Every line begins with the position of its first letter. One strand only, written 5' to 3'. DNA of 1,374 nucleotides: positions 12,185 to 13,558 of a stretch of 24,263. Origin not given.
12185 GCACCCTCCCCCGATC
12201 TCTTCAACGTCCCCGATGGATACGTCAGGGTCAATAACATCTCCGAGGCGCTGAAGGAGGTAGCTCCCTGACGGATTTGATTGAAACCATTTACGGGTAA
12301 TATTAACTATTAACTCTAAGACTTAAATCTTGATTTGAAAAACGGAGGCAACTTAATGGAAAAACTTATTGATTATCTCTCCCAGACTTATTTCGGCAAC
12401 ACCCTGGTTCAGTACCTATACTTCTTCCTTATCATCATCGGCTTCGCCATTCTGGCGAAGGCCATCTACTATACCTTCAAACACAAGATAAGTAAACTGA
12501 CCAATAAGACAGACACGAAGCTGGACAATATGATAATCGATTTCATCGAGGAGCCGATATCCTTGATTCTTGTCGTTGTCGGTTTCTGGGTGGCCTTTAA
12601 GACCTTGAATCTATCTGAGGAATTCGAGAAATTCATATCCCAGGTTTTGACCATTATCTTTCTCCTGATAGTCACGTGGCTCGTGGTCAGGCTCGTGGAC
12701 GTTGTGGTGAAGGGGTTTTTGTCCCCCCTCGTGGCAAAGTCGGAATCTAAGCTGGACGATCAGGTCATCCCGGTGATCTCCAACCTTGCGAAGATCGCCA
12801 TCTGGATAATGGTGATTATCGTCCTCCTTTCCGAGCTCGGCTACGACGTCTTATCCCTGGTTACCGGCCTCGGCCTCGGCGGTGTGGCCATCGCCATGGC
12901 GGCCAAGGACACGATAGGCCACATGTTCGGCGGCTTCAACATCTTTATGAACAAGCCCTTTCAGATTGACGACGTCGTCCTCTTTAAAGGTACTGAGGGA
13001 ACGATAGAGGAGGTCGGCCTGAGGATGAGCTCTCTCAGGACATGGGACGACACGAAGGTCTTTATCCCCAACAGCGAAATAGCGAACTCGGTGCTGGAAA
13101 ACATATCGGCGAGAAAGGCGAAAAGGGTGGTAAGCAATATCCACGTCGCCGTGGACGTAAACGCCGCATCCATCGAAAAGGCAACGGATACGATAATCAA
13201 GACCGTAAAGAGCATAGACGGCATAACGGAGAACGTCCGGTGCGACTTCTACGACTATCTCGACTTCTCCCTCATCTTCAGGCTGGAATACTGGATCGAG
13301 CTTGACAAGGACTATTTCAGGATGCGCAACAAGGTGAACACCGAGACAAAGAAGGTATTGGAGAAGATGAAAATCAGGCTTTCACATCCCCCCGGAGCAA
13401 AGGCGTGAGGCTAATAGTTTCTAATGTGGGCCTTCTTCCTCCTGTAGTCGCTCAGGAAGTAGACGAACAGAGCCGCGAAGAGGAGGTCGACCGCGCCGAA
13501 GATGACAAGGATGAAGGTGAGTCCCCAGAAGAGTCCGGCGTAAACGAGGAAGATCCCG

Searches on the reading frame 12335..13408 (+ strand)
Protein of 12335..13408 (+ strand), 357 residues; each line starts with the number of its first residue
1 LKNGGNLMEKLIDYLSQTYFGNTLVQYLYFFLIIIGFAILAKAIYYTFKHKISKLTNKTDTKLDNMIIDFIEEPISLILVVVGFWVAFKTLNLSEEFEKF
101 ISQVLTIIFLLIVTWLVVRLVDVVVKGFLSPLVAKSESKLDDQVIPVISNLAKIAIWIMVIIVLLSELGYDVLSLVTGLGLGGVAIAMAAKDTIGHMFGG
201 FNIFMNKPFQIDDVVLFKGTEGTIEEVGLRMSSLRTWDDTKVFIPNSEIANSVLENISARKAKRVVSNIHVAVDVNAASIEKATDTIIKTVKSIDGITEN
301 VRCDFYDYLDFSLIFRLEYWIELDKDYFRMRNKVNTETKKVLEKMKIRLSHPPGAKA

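Call 4: search_protein_families(library=pfam, proteins=[window:12335-13408:+], max_evalue=0.01)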
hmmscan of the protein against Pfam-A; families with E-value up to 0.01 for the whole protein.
window:12335-13408:+ (357 aa): 5 families
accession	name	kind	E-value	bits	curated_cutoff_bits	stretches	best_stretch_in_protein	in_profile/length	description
PF00924.24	MS_channel_2nd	-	6.3e-18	65.1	20.2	1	192-258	1-67/68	Mechanosensitive ion channel, beta-domain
PF21088.3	MS_channel_1st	-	7e-08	32.8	23.1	1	150-191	1-42/42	Mechanosensitive ion channel, transmembrane helices 2/3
PF02674.22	Colicin_V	-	0.0011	19.5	29.3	1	70-167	21-120/144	Colicin V production protein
PF01706.21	FliG_C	-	0.0022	18.7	23.3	1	247-293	53-99/108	FliG C-terminal domain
PF21082.3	MS_channel_3rd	-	0.0061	17.4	21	0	266-348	2-87/88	Mechanosensitive ion channel MscS, C-terminal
